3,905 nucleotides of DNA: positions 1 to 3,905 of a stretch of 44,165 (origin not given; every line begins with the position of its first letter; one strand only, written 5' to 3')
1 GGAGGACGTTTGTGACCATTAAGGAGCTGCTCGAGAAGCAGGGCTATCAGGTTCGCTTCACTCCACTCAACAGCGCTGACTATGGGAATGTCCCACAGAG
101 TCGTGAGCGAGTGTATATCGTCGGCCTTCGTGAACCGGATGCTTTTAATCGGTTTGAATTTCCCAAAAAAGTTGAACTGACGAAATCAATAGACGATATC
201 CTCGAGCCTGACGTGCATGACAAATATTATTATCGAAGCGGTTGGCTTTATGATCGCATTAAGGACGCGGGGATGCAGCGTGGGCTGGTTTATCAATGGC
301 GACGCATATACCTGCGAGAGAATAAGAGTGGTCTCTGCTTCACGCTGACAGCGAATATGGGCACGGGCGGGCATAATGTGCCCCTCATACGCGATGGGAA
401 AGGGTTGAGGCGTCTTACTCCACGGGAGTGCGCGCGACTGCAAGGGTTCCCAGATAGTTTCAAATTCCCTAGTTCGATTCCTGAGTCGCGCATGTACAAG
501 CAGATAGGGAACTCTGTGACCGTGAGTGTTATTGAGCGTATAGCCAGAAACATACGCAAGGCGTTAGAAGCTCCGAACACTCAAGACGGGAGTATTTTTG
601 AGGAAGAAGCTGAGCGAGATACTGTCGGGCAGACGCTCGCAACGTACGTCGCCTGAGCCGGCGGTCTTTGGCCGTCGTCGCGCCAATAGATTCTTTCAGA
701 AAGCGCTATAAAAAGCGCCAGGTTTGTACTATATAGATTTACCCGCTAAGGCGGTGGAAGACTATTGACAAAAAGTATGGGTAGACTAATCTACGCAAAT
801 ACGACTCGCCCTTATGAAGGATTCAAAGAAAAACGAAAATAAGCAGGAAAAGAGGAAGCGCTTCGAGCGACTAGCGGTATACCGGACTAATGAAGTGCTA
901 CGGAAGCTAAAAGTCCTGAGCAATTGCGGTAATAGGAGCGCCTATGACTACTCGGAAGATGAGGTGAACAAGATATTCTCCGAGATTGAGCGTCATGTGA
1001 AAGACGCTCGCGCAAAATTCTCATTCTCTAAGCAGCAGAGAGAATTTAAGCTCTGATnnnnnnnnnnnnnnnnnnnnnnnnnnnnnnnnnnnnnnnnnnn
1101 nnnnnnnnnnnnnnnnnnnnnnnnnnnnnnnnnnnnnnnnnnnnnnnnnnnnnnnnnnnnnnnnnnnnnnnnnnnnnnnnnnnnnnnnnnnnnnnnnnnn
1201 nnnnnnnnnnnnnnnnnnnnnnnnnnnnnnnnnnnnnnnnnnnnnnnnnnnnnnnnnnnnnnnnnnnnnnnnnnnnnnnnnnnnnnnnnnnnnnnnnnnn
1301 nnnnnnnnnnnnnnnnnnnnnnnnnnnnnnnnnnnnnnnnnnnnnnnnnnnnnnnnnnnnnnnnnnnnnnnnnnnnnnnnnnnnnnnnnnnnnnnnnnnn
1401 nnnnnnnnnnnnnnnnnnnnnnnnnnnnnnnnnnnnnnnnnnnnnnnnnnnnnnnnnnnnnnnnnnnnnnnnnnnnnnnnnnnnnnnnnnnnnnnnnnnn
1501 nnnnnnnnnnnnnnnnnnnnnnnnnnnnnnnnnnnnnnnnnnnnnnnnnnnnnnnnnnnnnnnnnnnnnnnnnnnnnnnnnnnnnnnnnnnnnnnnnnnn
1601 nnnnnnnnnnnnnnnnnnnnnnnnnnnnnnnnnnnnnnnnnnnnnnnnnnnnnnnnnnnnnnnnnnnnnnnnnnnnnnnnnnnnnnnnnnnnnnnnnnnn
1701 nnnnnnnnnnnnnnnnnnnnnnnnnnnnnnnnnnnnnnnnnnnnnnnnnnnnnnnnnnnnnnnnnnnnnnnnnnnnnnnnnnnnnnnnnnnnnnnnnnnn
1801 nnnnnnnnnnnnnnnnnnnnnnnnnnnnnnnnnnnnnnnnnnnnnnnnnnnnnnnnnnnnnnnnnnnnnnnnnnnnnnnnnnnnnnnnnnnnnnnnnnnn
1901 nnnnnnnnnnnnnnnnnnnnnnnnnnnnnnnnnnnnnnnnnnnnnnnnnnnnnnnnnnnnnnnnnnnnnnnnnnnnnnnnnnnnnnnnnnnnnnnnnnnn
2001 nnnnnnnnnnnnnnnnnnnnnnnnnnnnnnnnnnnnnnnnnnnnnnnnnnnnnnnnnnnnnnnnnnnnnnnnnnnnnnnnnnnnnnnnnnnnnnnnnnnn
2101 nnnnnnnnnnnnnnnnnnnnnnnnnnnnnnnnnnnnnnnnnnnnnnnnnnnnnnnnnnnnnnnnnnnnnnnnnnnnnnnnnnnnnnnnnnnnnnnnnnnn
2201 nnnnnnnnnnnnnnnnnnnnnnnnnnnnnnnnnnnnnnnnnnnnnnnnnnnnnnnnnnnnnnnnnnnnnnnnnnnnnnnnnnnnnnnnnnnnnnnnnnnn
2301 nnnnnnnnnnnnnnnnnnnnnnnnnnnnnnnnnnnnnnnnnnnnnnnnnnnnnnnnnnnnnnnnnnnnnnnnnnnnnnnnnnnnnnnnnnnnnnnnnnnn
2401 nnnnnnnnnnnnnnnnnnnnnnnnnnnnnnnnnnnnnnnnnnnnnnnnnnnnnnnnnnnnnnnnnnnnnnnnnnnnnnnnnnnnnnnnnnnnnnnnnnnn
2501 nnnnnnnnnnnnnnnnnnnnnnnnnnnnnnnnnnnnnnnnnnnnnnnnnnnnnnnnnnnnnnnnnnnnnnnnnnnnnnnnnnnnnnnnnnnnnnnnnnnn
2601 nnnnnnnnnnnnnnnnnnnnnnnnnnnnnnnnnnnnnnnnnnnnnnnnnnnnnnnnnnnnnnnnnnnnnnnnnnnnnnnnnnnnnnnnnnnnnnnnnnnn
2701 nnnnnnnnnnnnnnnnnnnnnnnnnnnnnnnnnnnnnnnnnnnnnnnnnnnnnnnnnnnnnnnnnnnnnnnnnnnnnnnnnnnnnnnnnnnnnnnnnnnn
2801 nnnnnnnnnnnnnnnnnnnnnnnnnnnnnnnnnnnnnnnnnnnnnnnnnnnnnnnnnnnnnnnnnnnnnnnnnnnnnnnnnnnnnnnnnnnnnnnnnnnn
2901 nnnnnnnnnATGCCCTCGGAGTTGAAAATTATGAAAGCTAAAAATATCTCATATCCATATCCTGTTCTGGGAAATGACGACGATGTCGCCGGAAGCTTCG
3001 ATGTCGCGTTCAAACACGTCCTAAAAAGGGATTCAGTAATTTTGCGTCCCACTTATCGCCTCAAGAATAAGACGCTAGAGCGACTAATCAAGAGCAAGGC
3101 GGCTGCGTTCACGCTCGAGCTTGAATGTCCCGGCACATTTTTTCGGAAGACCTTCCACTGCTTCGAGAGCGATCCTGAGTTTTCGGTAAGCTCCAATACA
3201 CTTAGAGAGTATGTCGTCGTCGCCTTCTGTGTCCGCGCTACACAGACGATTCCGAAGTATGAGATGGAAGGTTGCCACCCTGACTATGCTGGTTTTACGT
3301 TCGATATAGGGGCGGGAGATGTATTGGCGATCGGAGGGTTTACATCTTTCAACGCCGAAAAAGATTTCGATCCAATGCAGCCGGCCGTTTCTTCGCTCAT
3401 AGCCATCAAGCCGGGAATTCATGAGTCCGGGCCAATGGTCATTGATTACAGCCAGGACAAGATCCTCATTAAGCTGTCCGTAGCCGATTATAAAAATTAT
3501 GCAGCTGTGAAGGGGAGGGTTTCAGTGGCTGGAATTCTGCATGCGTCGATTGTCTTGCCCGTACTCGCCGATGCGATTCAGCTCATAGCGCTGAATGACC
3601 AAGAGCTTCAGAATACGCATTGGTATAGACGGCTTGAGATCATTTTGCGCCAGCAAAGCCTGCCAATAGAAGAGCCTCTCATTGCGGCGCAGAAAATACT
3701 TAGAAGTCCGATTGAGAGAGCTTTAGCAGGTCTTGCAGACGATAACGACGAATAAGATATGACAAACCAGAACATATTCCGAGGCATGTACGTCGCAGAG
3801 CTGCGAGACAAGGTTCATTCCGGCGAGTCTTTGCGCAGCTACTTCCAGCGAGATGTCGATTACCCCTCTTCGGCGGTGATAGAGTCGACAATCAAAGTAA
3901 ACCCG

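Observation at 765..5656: Six-gene coupled operon next to a C5-methyltransferase (small helical protein, GHKL ATPase, two unknowns, TIR-like, 3-TM membrane protein): candidate undescribed defence system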

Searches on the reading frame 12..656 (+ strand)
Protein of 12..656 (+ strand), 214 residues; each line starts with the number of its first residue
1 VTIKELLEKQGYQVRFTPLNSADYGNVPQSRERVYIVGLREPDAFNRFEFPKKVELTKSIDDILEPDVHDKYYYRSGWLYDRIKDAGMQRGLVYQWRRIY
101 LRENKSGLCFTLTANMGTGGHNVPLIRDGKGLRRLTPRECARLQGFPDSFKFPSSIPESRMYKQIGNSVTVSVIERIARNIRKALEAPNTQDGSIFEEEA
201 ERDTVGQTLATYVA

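Call 4: search_protein_families(library=pfam, proteins=[window:12-656:+], max_evalue=0.1)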
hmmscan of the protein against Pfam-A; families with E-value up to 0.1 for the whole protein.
window:12-656:+ (214 aa): 1 family
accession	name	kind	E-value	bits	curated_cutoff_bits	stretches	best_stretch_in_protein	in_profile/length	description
PF00145.23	DNA_methylase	-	1.7e-36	126.8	22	1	2-182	125-323/324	C-5 cytosine-specific DNA methylase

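Call 5: search_protein_families(library=padloc, proteins=[window:12-656:+], max_evalue=0.1)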
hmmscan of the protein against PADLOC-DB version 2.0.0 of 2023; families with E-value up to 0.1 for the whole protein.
window:12-656:+ (214 aa): 55 families (the best 25 are shown)
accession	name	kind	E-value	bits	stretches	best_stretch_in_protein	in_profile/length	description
PDLC03272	MTase_II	-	4e-52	175.7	1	2-192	199-397/407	Type II methyltransferase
PDLC02653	DrmMII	-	3.3e-30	103.2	1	4-192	139-320/333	DrmMII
PDLC03361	MTase_II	-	3.5e-29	99.9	1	8-188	244-440/455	Type II methyltransferase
PDLC03378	MTase_II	-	1.1e-28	98.6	1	3-189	132-334/344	Type II methyltransferase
PDLC03234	MTase_II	-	8.5e-25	85.8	2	99-190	288-371/375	Type II methyltransferase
PDLC03217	MTase_II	-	6.6e-23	79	2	106-184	626-700/703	Type II methyltransferase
PDLC00026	DruM2|DruM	-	1.4e-22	78.7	1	3-190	132-323/336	DNA cytosine methylase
PDLC02649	DrmMII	-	1e-21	75.4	2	108-186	344-419/422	DrmMII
PDLC03307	MTase_II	-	2.3e-21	74.4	2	123-187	308-371/382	Type II methyltransferase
PDLC03326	MTase_II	-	3.1e-21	74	2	100-191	291-382/412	Type II methyltransferase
PDLC00027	DruM2|DruM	-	5.4e-20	70.1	2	9-68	142-200/361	DNA cytosine methylase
PDLC00033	DruM2|DruM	-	1.2e-19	68.9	2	81-187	265-366/368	DNA cytosine methylase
PDLC03388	MTase_II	-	6.8e-18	62.9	1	7-183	189-358/360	Type II methyltransferase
PDLC03734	oMTase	-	7e-18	62.8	2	132-181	382-434/444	orphan methyltransferase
PDLC00030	DruM2|DruM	-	9.5e-18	62.5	2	131-191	310-370/380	DNA cytosine methylase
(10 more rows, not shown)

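Call 6: search_protein_families(library=ncbifam, proteins=[window:12-656:+], max_evalue=0.1)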
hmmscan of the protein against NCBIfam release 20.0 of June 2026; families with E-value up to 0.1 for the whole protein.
window:12-656:+ (214 aa): 2 families
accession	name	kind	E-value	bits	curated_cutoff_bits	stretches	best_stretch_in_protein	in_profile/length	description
TIGR00675.1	dcm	superfamily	5.7e-38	131.4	100.65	1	2-181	124-329/329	DNA (cytosine-5-)-methyltransferase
NF007772.0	PRK10458.1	subfamily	2.4e-12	46.2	710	1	129-187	398-458/472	DNA cytosine methylase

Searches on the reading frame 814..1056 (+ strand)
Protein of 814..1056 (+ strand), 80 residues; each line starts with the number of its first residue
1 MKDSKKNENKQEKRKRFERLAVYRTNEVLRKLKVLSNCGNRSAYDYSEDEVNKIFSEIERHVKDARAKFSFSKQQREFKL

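Call 4: search_protein_families(library=pfam, proteins=[window:814-1056:+], max_evalue=0.1)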
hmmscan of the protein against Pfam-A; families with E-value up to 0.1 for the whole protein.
window:814-1056:+ (80 aa): 1 family
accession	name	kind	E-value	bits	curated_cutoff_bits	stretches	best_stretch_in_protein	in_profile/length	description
PF06424.17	PRP1_N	-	0.077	13.9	22.4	1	6-77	34-102/144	PRP1 splicing factor, N-terminal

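Call 5: search_protein_families(library=padloc, proteins=[window:814-1056:+], max_evalue=0.1)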
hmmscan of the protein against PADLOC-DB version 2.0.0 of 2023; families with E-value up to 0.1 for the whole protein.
window:814-1056:+ (80 aa): 0 families

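Call 6: search_protein_families(library=ncbifam, proteins=[window:814-1056:+], max_evalue=0.1)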
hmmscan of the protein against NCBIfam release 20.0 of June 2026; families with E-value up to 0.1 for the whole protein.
window:814-1056:+ (80 aa): 0 families

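Call 104: search_protein_families(library=pfam, alignment_id=A9, max_evalue=0.05)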
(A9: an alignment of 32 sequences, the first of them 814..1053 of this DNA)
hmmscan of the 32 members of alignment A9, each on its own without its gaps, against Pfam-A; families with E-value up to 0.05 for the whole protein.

A. member 1, window:814-1053:+ (80 aa): 0 families

B. families by the number of members that match (of 32 scanned): 18 families
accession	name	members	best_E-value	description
PF06424.17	PRP1_N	4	0.0044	PRP1 splicing factor, N-terminal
PF25411.1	DUF7888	1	0.0021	Domain of unknown function (DUF7888)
PF00416.27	Ribosomal_S13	1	0.0038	Ribosomal protein S13/S18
PF10046.14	BLOC1_2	1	0.0055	Biogenesis of lysosome-related organelles complex-1 subunit 2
PF11338.13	DUF3140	1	0.0071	Protein of unknown function (DUF3140)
PF12989.12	DUF3873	1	0.0097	Domain of unknown function, B. Theta Gene description (DUF3873)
PF10557.15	Cullin_Nedd8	1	0.012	Cullin protein neddylation domain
PF16173.10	DUF4874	1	0.014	Domain of unknown function (DUF4874)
PF02324.22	Glyco_hydro_70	1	0.015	Glycosyl hydrolase family 70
PF12965.13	DUF3854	1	0.023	Domain of unknown function (DUF3854)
PF01322.25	Cytochrom_C_2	1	0.024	Cytochrome C'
PF05698.19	Trigger_C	1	0.031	Bacterial trigger factor protein (TF) C-terminus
PF23728.1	Tubby_C_like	1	0.034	Tubby C-terminal like domain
PF17182.10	OSK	1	0.036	OSK domain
PF13643.11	DUF4145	1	0.037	Domain of unknown function (DUF4145)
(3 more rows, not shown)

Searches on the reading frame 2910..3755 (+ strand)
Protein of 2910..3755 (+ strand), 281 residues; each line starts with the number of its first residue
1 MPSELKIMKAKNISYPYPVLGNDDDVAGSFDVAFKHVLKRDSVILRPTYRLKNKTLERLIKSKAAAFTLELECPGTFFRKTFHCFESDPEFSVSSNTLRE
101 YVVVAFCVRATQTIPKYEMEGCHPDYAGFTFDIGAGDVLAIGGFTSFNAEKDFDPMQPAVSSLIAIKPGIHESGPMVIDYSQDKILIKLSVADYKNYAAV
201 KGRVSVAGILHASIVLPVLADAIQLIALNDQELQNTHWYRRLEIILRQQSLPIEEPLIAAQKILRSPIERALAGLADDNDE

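Call 4: search_protein_families(library=pfam, proteins=[window:2910-3755:+], max_evalue=0.1)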
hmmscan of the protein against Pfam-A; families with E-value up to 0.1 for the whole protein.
window:2910-3755:+ (281 aa): 0 families

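Call 5: search_protein_families(library=padloc, proteins=[window:2910-3755:+], max_evalue=0.1)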
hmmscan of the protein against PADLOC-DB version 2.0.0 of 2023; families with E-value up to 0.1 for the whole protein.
window:2910-3755:+ (281 aa): 1 family
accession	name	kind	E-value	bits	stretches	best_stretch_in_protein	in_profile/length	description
PDLC04583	PDC-M33B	-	9.4e-58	193.9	1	8-277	1-281/289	-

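Call 6: search_protein_families(library=ncbifam, proteins=[window:2910-3755:+], max_evalue=0.1)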
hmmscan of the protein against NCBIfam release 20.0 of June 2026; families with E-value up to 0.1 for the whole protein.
window:2910-3755:+ (281 aa): 0 families

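Call 50: search_solved_structures(query=A4, max_evalue=10, show_alignments=1)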
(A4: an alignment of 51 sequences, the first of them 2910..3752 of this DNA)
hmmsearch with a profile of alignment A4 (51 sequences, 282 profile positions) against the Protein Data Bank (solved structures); distinct sequences matched with E-value up to 10: 2.
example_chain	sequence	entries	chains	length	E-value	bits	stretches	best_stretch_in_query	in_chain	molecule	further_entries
5ui5_I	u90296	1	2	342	0.57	12.4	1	152-198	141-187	RNA polymerase sigma factor RpoN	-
9okb_J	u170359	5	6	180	0.57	12.3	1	80-127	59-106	Centromere protein M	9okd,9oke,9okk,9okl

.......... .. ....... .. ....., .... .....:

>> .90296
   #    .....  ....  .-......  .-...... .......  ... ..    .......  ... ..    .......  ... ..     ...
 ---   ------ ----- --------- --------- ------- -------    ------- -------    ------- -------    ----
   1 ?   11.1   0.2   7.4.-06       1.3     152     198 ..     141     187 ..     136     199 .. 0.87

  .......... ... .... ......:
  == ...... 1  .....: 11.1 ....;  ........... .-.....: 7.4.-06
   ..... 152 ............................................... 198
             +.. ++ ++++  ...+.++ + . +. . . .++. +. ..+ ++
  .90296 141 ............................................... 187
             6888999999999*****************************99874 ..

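Call 94: find_homologous_proteins(query=A4)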
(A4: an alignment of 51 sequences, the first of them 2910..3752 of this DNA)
Query A4 (51 sequences) (281 aa, profile of the alignment): 695 proteins with E <= 0.001 among 8000 candidates; the best 120 are listed.
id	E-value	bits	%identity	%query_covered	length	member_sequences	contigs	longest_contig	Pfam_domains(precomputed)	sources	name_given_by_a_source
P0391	1.1e-93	331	45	95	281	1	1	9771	-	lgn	-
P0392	4.1e-93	330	47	96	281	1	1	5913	-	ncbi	-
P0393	2.0e-91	324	47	98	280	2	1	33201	-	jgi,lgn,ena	-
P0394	2.7e-91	324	47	96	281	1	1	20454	-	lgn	-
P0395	5.0e-91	323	48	96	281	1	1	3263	-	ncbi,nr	ncbi:MAG: hypothetical protein Q8Q86_02085 [Candidatus Daviesbacteria bacterium]|nr:hypothetical pro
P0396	9.0e-87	309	54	97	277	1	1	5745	-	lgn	-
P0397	8.1e-86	306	67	96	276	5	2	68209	-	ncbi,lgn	ncbi:MAG: hypothetical protein WA060_00160 [Minisyncoccia bacterium]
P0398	9.0e-86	305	67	98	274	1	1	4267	-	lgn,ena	-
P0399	1.1e-85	305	66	98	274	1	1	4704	-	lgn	-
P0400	1.8e-85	304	52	96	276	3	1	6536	-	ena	-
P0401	1.9e-85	304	48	95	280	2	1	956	-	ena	-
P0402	2.6e-85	304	64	98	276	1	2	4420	-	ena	-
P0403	3.2e-85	304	63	97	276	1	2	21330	-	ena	-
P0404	5.6e-85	303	61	98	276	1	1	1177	-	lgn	-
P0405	5.7e-85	303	63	98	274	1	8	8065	-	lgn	-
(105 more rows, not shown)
